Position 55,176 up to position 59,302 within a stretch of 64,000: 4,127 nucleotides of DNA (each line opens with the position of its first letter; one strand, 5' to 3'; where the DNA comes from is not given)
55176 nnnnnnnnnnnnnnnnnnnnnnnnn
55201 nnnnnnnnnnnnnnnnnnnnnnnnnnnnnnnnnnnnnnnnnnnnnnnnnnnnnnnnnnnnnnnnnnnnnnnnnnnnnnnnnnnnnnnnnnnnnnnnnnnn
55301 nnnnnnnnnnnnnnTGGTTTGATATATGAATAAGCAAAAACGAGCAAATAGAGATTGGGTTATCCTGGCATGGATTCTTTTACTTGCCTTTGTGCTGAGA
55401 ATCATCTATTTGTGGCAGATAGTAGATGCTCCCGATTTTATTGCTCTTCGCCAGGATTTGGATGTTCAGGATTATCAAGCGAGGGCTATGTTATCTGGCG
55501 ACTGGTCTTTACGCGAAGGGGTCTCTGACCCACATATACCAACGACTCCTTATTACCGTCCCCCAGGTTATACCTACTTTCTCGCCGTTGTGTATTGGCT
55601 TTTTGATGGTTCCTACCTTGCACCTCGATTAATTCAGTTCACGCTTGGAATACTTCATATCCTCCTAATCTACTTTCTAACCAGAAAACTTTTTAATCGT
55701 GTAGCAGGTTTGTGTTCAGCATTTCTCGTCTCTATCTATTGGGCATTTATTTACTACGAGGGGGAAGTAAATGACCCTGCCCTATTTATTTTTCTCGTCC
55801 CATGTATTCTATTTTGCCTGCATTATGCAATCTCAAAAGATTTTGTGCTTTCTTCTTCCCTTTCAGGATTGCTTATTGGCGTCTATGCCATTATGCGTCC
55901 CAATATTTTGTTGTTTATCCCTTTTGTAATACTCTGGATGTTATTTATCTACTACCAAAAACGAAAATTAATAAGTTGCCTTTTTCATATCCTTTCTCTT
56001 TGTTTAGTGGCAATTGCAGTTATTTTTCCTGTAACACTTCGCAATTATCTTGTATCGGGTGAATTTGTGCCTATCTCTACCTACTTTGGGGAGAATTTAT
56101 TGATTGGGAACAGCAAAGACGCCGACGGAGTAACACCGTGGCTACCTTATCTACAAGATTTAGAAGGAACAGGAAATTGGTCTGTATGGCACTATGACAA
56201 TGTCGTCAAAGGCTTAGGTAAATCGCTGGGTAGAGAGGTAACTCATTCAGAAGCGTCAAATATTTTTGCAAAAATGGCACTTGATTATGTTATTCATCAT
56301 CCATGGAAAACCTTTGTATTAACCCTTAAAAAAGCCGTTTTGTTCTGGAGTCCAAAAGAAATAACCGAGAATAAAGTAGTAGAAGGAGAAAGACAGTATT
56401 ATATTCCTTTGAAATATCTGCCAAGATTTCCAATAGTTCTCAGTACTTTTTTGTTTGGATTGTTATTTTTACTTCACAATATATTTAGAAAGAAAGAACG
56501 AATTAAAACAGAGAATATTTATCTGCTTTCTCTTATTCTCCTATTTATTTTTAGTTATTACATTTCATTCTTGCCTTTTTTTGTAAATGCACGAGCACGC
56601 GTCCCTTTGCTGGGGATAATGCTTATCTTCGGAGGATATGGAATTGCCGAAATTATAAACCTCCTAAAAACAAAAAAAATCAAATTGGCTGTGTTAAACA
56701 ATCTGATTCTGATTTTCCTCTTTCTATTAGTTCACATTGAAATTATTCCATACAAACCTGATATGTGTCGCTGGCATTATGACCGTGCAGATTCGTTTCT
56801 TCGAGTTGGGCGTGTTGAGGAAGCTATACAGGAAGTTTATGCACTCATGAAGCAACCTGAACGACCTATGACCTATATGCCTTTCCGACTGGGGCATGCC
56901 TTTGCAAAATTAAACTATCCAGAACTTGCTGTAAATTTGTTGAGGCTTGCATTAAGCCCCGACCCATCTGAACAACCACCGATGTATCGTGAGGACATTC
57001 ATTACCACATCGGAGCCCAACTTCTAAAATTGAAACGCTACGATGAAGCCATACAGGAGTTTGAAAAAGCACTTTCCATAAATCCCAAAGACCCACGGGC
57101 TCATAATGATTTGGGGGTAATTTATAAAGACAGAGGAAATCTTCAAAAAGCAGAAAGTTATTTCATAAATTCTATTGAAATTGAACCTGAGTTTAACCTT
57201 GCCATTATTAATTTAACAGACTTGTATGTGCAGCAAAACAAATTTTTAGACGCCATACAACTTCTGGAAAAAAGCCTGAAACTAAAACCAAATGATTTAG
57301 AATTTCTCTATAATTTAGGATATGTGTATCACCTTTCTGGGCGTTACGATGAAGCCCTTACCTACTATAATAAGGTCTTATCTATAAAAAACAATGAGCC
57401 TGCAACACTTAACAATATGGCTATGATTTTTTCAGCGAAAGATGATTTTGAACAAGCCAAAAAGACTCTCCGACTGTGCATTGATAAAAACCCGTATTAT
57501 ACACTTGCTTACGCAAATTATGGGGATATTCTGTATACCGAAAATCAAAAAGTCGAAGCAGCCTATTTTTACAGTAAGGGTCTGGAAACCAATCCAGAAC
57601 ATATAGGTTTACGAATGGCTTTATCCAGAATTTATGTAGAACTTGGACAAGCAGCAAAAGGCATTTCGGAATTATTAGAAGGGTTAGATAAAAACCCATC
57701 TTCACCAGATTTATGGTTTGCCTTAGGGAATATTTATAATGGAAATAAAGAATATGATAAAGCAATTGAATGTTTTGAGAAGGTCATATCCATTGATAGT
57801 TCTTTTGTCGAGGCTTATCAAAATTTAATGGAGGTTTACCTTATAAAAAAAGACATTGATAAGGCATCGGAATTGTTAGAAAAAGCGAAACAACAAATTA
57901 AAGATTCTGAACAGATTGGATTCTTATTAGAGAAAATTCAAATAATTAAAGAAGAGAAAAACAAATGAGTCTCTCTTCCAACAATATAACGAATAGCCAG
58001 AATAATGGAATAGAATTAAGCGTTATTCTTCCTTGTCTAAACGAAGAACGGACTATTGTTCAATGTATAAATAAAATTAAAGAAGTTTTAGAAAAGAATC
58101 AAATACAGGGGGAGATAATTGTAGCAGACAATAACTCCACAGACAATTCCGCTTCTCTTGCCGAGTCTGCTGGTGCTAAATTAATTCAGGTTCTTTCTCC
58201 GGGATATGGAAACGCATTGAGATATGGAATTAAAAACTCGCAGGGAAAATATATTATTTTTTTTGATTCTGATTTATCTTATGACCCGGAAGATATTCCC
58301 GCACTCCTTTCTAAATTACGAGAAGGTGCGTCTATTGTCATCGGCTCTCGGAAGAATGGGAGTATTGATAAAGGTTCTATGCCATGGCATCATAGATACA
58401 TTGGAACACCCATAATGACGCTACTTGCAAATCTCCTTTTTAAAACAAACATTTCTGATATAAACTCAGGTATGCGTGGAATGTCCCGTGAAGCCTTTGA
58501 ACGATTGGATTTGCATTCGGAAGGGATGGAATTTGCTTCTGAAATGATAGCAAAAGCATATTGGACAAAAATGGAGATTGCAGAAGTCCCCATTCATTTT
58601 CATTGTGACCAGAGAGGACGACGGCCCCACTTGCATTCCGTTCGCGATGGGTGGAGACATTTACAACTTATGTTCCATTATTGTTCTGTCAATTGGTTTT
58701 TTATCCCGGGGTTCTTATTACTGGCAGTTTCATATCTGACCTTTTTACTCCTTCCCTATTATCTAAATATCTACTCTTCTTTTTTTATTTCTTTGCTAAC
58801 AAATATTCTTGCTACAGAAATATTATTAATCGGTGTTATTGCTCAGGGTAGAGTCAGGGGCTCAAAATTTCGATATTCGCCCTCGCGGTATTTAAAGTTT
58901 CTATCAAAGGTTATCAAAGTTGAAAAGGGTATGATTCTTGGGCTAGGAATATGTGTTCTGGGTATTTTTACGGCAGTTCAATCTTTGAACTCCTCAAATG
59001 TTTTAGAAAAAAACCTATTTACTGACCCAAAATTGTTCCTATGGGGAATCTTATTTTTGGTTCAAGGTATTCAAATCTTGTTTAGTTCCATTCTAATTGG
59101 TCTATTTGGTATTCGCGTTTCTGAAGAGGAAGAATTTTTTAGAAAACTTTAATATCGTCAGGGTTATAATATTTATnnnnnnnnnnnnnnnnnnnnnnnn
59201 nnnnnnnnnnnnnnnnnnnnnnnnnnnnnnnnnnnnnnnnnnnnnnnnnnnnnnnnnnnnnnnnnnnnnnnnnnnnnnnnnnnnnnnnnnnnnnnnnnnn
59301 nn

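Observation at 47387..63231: Co-directional cluster of about 16 kb: sigma-54 two-component system coupled to a GT-C/TPR + GT2 + B12-radical-SAM + BNR + esterase module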

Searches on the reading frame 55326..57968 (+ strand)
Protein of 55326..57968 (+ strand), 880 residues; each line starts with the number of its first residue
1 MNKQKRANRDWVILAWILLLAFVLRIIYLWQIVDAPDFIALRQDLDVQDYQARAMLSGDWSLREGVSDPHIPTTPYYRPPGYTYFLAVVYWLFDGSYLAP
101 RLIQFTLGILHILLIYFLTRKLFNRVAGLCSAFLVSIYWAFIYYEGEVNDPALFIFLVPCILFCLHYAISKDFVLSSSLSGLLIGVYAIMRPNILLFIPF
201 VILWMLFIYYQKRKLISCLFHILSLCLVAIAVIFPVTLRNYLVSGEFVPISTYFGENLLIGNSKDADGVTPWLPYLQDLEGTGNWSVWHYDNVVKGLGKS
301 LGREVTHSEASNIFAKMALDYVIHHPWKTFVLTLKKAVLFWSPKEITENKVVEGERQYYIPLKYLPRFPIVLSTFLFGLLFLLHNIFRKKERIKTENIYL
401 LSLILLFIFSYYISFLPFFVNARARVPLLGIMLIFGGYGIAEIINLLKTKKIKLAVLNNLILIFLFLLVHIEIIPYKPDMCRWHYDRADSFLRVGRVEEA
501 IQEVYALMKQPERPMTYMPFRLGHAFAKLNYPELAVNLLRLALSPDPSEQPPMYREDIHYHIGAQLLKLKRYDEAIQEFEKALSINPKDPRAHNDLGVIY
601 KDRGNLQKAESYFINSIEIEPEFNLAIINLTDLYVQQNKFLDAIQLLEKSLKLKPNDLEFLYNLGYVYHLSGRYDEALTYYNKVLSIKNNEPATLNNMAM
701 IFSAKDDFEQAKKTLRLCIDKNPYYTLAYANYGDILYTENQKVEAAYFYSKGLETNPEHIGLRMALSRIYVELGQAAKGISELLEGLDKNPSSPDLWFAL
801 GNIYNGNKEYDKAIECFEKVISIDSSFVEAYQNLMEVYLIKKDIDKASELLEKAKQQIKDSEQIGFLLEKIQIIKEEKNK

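Call 3: search_protein_families(library=pfam, proteins=[window:55326-57968:+], max_evalue=0.01)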
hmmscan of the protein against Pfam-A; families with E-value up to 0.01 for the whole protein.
window:55326-57968:+ (880 aa): 45 families (the best 25 are shown)
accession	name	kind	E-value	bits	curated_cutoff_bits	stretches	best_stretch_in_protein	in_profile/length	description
PF07719.23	TPR_2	-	1.9e-46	152.8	27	4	558-589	3-34/34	Tetratricopeptide repeat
PF00515.34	TPR_1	-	2.5e-45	150.9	27.8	4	795-827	2-34/34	Tetratricopeptide repeat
PF13181.12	TPR_8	-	2.7e-43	142.9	25.7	4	795-825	2-32/34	Tetratricopeptide repeat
PF14559.12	TPR_19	-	3.2e-38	130.3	25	5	566-611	1-46/68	Tetratricopeptide repeat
PF13431.12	TPR_17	-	6e-35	117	24.4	3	646-678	1-33/34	Tetratricopeptide repeat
PF13414.12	TPR_11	-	6.8e-34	115.7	26.8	5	566-602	4-40/42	TPR repeat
PF13432.12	TPR_16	-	1.7e-32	111.9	32.7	3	632-691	5-64/65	Tetratricopeptide repeat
PF13428.12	TPR_14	-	2e-32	108.8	23.5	3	558-597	3-42/44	Tetratricopeptide repeat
PF13424.12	TPR_12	-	7.1e-29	100.3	30.1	5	661-717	6-70/77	Tetratricopeptide repeat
PF13176.12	TPR_7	-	8.9e-26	88.2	27.9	1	661-690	2-31/36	Tetratricopeptide repeat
PF13371.12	TPR_9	-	1.2e-17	64.1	35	1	633-687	4-58/73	Tetratricopeptide repeat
PF12895.13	ANAPC3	-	2.1e-16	60.4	27.2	1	620-683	19-81/82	Anaphase-promoting complex, cyclosome, subunit 3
PF13374.12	TPR_10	-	8.5e-16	57.8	27.5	0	661-687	5-31/42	Tetratricopeptide repeat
PF25063.1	ARM_TT21_C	-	5.7e-14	52.9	35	1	615-691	87-162/209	Tetratricopeptide repeat protein 21 C-terminal ARM domain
PF23914.1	TPR_CcmH_CycH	-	1e-13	51.9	42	2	787-861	43-120/158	Cytochrome c-type biogenesis protein H TPR domain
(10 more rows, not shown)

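Call 4: search_protein_families(library=ncbifam, proteins=[window:55326-57968:+], max_evalue=0.001)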
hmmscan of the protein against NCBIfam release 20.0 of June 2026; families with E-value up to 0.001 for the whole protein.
window:55326-57968:+ (880 aa): 36 families (the best 25 are shown)
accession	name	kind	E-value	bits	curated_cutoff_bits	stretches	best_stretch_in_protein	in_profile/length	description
NF040959.1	MamA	equivalog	1e-44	152.4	200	3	720-855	70-200/204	magnetosome protein MamA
TIGR02917.1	PEP_TPR_lipo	equivalog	7.2e-42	143.3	312.2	2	664-865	471-672/899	XrtA/PEP-CTERM system TPR-repeat protein PrsT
TIGR02521.1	type_IV_pilW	equivalog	4.6e-29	101.6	154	3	628-776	35-185/234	type IV pilus biogenesis/stability protein PilW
NF033762.1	social_mot_Tgl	equivalog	7.7e-27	94.2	225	3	555-651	30-127/252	social motility TPR repeat lipoprotein Tgl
TIGR02552.1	LcrH_SycD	equivalog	1.1e-24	86.7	104.8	3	636-722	30-116/136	SycD/LcrH family type III secretion system chaperone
TIGR00540.1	TPR_hemY_coli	hypoth_equivalog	3.4e-23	82.1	142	3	642-716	310-383/385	heme biosynthesis-associated TPR protein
NF047371.1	FlcA_CTERM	equivalog_domain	3.2e-19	68.8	300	3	633-713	447-528/646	periplasmic flagellar collar protein FlcA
NF033920.0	C39_PA2778_fam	equivalog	5.3e-19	68.6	150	2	773-856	169-252/255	PA2778 family cysteine peptidase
NF002725.1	PRK02603.1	equivalog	1e-16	61.4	143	2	639-708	50-122/173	photosystem I assembly protein Ycf3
NF033758.1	gliding_GltE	equivalog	2.3e-15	56.5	225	1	581-714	213-347/411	adventurous gliding motility TPR repeat lipoprotein GltE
TIGR02795.1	tol_pal_ybgF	equivalog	3.9e-15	56.5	90.1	2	559-626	5-75/119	tol-pal system protein YbgF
NF047507.1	TPR_BatC_Lepto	exception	5.5e-15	55.4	175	1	558-633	60-139/214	TPR repeat-containing protein BatC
TIGR03939.1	PGA_TPR_OMP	equivalog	2.4e-14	52.5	366.65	1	752-871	387-506/800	poly-beta-1,6 N-acetyl-D-glucosamine export porin PgaA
NF008756.0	PRK11788.1-4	equivalog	6.1e-14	51.9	474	1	662-790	111-244/389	lipopolysaccharide assembly protein LapB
NF008757.0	PRK11788.1-5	equivalog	1.1e-13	51.2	363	0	656-783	105-237/388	lipopolysaccharide assembly protein LapB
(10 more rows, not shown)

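Call 50: search_solved_structures(query=A3, max_evalue=0.01)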
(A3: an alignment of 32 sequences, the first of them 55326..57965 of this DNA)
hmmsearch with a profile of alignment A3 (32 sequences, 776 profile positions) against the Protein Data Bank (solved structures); distinct sequences matched with E-value up to 0.01: 474 (the best 60 are shown).
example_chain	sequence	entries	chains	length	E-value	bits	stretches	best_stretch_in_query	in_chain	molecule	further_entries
9qhb_A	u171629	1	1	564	1.4e-187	628.5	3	483-723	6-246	Engineered tetratricopeptide repeat protein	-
7yeh_B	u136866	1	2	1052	1.6e-98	334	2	484-713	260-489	UDP-N-acetylglucosamine--peptide N-acetylglucosaminyltransferase 110 kDa subunit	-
7yea_A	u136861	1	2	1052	1.6e-98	334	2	486-711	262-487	UDP-N-acetylglucosamine--peptide N-acetylglucosaminyltransferase 110 kDa subunit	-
7ntf_A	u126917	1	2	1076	2.1e-98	333.6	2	482-713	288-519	Isoform 1 of UDP-N-acetylglucosamine--peptide N-acetylglucosaminyltransferase 110 kDa subu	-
1w3b_A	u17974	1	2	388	6.8e-86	292.3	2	489-724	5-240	UDP-N-ACETYLGLUCOSAMINE--PEPTIDE N-ACETYLGLUCOSAMINYLTRANSFERASE 110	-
6eou_A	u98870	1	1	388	2.1e-85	290.6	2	489-724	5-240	UDP-N-acetylglucosamine--peptide N-acetylglucosaminyltransferase 110 kDa subunit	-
8bu0_A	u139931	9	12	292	9.9e-84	285.1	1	483-767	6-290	Consensus tetratricopeptide repeat protein | Crystal structure of an 8-repeat consensus TPR superhelix with Zinc. | Monomer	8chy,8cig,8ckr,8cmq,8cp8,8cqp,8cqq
9qhc_A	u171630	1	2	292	2.2e-80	274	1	483-767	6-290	Engineered tetratricopeptide repeat protein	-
7y4i_A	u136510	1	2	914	1.3e-65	225.2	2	490-699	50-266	Probable UDP-N-acetylglucosamine--peptide N-acetylglucosaminyltransferase SPINDLY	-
8dtf_A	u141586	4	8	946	1.5e-65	225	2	490-699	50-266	Probable UDP-N-acetylglucosamine--peptide N-acetylglucosaminyltransferase SPINDLY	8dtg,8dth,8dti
9g8o_B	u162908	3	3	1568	7.8e-64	219.3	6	491-764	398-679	Superkiller complex protein 3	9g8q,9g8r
8fgw_D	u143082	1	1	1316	6.2e-63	216.3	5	483-752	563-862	Tetratricopeptide repeat protein 21B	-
7qdr_B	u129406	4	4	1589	9.6e-63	215.7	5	491-764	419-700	Tetratricopeptide repeat protein 37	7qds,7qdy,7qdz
8bbe_D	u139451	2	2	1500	1.7e-62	214.9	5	484-752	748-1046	SNAP-tag,Tetratricopeptide repeat protein 21B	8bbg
6xt9_D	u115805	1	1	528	1.6e-55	191.8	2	488-754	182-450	Bardet-Biedl syndrome 4 protein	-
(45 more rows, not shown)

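Call 58: predict_structure(alignment_id=A3)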
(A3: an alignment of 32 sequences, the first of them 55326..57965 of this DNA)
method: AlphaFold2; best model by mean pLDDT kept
length: 880 residues; sequences in the alignment: 32
mean_pLDDT: 92.6   pTM: 0.81
mean pLDDT of the five models: 92.6, 92.2, 92.2, 91.6, 90.5
residues with pLDDT >= 90: 715; 70-90: 133; 50-70: 32; < 50: 0
segments of 3 or more residues with pLDDT < 50: none
pLDDT, mean of each block of 10 residues (from residue 1): 73 98 97 90 86 91 76 74 95 95 97 98 96 98 93 97 96 97 96 95 97 96 98 90 67 81 91 84 64 90 89 93 97 96 88 93 95 98 90 87 97 93 94 98 97 97 98 93 93 94 97 90 95 98 89 92 97 98 97 98 96 98 96 96 97 95 97 97 95 96 96 97 95 96 97 95 96 96 96 96 96 97 93 93 92 83 71 75
secondary structure, 60 per line:
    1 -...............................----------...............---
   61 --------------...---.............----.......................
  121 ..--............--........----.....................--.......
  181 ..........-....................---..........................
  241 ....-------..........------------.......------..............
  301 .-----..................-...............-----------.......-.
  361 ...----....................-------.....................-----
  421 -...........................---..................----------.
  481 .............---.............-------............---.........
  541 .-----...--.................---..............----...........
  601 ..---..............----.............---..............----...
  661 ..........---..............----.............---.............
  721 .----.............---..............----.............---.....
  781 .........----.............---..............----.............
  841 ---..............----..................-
elements in order (helices of 4 or more, strands of 3 or more residues): H2-32 H43-57 H81-93 H98-122 H125-136 H139-146 H151-171 H174-190 H192-211 H215-244 H252-261 H274-280 H287-301 H307-324 H326-340 H352-358 H360-363 H368-387 H395-415 H422-448 H452-469 H480-493 H497-509 H517-528 H532-541 H552-568 H572-585 H590-602 H606-619 H624-636 H640-653 H658-670 H674-687 H692-704 H708-721 H726-738 H742-755 H760-772 H776-789 H794-806 H810-823 H828-840 H844-857 H862-879

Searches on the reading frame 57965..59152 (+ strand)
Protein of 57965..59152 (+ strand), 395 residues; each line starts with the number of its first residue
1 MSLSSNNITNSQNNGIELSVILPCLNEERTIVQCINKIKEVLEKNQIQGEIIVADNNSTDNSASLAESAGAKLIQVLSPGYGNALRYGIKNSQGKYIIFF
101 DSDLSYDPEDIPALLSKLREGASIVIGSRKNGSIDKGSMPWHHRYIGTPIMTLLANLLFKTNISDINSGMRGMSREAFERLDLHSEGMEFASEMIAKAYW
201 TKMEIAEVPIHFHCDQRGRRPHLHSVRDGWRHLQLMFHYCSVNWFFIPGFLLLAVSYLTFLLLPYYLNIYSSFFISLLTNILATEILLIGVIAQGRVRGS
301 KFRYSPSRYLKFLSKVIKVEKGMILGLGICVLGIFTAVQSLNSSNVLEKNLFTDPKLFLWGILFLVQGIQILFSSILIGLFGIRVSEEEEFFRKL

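Call 3: search_protein_families(library=pfam, proteins=[window:57965-59152:+], max_evalue=0.01)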
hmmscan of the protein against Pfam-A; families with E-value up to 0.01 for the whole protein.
window:57965-59152:+ (395 aa): 1 family
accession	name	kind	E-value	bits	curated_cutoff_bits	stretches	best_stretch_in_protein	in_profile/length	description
PF00535.33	Glycos_transf_2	-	1e-30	107.3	23.3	1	19-181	1-167/168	Glycosyl transferase family 2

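Call 4: search_protein_families(library=ncbifam, proteins=[window:57965-59152:+], max_evalue=0.001)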
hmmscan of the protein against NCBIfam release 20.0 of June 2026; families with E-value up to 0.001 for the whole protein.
window:57965-59152:+ (395 aa): 16 families
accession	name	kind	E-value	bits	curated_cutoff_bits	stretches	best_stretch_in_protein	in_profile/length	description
TIGR04182.1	glyco_TIGR04182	equivalog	1.5e-36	126.3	325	1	18-292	2-278/293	S-layer glycoprotein N-glycosyltransferase AglJ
NF058614.1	PPMAGASynPpgS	equivalog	3.8e-20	72.3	370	1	20-211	4-195/226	polyprenyl-phospho-N-acetylgalactosaminyl synthase PpgS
NF041391.1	DPhHxTase_Halo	equivalog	9.9e-20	70.4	375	1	25-213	4-184/213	dolichyl-phosphate hexose transferase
NF010496.0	PRK13915.1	equivalog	6.8e-17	61.5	262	1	11-118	27-142/307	glucosyl-3-phosphoglycerate synthase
TIGR04283.1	glyco_like_mftF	equivalog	5.7e-15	55.5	182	1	18-121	1-99/221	TIGR04283 family arsenosugar biosynthesis glycosyltransferase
NF007986.1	PRK10714.1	equivalog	9.1e-13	47.9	529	1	17-131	7-128/316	undecaprenyl-phosphate 4-deoxy-4-formamido-L-arabinose transferase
NF047588.1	GlcsyltransPgfSStrep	equivalog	1.6e-12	47.3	500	1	17-290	2-279/308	glycosyltransferase PgfS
TIGR03111.1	glyc2_xrt_Gpos1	hypoth_equivalog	2.6e-09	36.4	363.95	1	17-123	50-161/439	TIGR03111 family XrtG-associated glycosyltransferase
NF038302.1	EPS_HpsE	equivalog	2.8e-08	33.1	300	1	16-104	1-97/307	hormogonium polysaccharide biosynthesis glycosyltransferase HpsE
TIGR03937.1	PgaC_IcaA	equivalog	2.9e-08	33.1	422.3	1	12-120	41-152/407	poly-beta-1,6-N-acetyl-D-glucosamine synthase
NF007482.0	PRK10073.1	equivalog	3.3e-08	32.9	423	1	13-115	3-107/334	glycosyltransferase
NF047683.1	TeichurnBiosyTuaG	equivalog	6.7e-06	25.9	400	1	16-114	6-107/252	teichuronic acid biosynthesis protein TuaG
NF050050.1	ProtGlycPglI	equivalog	1.2e-05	24.8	500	1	18-128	4-118/306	GalNAc(5)-diNAcBac-PP-undecaprenol beta-1,3-glucosyltransferase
NF041875.1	EPS_EpsD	equivalog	1.7e-05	24.4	370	1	18-142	1-129/325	exopolysaccharide biosynthesis glycosyltransferase EpsD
NF038299.1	EPS_HpsN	equivalog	5.7e-05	22.2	425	1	18-111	3-99/317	hormogonium polysaccharide biosynthesis glycosyltransferase HpsN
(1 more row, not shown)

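Call 93: search_solved_structures(query=window:57965-59149:+, max_evalue=0.001)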
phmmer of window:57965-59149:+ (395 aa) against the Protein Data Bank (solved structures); distinct sequences matched with E-value up to 0.001: 23.
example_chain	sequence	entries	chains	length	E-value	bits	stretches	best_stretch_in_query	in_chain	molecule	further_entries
5mlz_A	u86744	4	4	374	1.3e-17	67.4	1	14-235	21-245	Dolichol monophosphate mannose synthase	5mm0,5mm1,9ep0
9hwj_A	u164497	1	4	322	6.1e-11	45.4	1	17-132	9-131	Undecaprenyl-phosphate 4-deoxy-4-formamido-L-arabinose transferase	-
5eke_A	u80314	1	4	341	2.6e-10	43.4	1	3-196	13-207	Uncharacterized glycosyltransferase sll0501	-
5ekp_C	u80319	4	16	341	4.1e-10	42.7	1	3-148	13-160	Uncharacterized glycosyltransferase sll0501 | Glycosyltransferase sll0501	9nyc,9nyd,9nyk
9nye_A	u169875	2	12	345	4.4e-10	42.6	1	3-148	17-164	Glycosyltransferase sll0501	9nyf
9bhc_C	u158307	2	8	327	6.8e-10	42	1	18-132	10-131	Undecaprenyl-phosphate 4-deoxy-4-formamido-L-arabinose transferase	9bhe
8vxh_A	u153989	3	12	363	8.3e-10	41.7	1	18-131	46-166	Undecaprenyl-phosphate 4-deoxy-4-formamido-L-arabinose transferase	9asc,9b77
7pdo_A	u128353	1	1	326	1.4e-09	40.9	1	15-139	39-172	Glucosyl-3-phosphoglycerate synthase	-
7p5l_A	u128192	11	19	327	1.4e-09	40.9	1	15-139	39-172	Glucosyl-3-phosphoglycerate synthase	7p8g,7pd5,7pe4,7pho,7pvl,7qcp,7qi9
4y6n_A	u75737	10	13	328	1.2e-08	37.9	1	15-124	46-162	Glucosyl-3-phosphoglycerate synthase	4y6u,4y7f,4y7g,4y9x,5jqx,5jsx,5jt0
3e25_A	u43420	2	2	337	1.3e-08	37.8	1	15-124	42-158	Putative uncharacterized protein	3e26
4ddz_A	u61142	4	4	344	1.3e-08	37.7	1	15-124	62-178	GLUCOSYL-3-PHOSPHOGLYCERATE SYNTHASE (GpgS) | Glucosyl-3-phosphoglycerate synthase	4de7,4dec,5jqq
3ckj_A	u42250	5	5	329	1.4e-08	37.7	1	15-123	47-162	Putative uncharacterized protein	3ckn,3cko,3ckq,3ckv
9omj_A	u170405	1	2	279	8.6e-07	31.8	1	16-127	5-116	Glycosyltransferase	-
9omm_A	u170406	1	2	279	1e-06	31.5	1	17-127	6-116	Glycosyltransferase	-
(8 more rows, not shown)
